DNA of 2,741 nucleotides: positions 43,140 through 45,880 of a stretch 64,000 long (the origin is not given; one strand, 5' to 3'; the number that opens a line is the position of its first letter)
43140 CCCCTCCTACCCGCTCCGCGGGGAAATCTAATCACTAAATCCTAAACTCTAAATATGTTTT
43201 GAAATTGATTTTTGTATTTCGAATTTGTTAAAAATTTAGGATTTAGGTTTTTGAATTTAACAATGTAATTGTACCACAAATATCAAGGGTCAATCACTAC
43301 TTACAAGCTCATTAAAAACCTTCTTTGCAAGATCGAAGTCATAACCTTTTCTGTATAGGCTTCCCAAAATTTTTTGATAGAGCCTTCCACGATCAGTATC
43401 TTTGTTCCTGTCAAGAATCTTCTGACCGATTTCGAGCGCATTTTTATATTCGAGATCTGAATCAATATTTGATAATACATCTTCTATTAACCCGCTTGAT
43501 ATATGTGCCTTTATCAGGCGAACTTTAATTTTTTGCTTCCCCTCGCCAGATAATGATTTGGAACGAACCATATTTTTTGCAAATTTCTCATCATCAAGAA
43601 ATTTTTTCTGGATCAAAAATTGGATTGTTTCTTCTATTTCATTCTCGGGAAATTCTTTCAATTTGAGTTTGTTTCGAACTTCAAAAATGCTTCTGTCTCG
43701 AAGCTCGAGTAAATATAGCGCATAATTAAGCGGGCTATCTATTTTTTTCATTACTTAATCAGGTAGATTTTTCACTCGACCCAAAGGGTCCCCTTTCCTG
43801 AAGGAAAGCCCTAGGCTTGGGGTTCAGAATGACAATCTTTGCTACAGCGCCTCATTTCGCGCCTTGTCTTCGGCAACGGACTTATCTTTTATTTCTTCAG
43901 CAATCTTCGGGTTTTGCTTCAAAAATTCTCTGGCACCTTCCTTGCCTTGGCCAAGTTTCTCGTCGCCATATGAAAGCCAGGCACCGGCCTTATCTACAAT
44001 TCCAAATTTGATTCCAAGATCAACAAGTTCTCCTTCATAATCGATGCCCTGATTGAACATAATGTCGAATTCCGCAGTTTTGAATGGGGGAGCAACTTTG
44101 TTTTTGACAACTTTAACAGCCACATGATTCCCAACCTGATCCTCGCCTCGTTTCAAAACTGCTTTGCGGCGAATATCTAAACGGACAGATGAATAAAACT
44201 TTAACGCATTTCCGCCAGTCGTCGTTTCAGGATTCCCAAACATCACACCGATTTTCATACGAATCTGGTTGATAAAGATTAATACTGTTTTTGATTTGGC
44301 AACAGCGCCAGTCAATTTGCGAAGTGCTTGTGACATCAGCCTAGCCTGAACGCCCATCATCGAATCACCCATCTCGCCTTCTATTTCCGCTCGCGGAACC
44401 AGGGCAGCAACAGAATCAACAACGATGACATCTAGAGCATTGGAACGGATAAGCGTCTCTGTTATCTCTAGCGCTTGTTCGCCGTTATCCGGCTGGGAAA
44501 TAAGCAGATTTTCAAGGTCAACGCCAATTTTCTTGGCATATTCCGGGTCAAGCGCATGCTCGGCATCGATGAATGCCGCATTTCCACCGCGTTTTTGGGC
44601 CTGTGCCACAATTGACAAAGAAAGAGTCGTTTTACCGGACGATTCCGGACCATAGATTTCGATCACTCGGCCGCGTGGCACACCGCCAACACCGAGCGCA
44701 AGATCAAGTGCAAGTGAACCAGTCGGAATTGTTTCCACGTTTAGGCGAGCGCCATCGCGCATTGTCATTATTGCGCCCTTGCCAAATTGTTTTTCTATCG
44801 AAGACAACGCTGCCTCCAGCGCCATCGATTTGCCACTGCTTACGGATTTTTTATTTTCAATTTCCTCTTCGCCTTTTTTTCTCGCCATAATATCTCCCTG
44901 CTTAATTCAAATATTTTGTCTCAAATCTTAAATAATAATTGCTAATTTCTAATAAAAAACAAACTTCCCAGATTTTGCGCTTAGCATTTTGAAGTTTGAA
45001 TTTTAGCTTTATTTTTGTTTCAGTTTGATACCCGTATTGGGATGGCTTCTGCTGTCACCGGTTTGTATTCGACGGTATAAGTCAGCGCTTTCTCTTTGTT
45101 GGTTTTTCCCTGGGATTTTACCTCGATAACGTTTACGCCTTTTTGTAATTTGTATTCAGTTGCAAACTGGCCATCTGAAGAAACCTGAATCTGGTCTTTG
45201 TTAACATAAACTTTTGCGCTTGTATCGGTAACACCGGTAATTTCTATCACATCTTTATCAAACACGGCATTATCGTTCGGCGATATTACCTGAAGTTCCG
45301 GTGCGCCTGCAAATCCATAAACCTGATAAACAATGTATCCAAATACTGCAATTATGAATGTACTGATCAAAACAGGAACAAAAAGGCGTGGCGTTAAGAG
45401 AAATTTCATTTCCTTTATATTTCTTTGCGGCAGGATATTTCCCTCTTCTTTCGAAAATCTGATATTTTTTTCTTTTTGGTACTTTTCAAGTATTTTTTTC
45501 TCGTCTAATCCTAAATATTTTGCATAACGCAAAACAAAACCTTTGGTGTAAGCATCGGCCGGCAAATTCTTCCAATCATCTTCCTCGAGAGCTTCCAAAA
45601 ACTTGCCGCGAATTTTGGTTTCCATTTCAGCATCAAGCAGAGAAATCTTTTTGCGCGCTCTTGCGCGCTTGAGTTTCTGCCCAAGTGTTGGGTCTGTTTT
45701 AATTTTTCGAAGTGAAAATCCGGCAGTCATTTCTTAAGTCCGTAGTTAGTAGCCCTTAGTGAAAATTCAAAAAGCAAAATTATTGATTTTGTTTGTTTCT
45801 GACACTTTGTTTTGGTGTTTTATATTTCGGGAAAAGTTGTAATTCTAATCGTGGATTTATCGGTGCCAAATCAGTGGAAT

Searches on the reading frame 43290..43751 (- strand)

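Call 88: search_protein_families(library=pfam, proteins=[window:43290-43751:-], max_evalue=0.01)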
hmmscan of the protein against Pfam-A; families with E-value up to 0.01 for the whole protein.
window:43290-43751:- (153 aa): 3 families
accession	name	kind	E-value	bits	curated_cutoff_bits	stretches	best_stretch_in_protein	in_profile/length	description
PF21982.2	RecX_HTH1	-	2.4e-14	53.5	26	1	9-46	3-40/40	RecX, first three-helix domain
PF02631.22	RecX_HTH2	-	8.4e-09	36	26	1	53-93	1-42/42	RecX, second three-helix domain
PF21981.2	RecX_HTH3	-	8.5e-09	35.9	26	1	101-145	3-47/48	RecX, third three-helix domain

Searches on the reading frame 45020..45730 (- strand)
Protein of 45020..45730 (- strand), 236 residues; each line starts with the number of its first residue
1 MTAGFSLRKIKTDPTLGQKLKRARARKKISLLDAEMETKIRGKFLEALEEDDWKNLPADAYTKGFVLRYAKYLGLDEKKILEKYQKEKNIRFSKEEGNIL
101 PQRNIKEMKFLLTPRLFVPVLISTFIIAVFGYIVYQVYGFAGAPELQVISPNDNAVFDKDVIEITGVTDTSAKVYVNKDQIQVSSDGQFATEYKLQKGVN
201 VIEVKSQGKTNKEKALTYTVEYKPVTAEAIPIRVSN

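Call 88: search_protein_families(library=pfam, proteins=[window:45020-45730:-], max_evalue=0.01)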
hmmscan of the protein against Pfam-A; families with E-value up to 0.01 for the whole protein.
window:45020-45730:- (236 aa): 3 families
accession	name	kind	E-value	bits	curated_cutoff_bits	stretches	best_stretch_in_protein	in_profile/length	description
PF13413.12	HTH_25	-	8.6e-21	74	24.6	1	20-79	2-61/62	Helix-turn-helix domain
PF09136.16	Glucodextran_B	-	2e-14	53.7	27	1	144-221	1-80/83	Glucodextranase, domain B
PF12844.13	HTH_19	-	4.6e-08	33.3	30.2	1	17-85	1-63/64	Helix-turn-helix domain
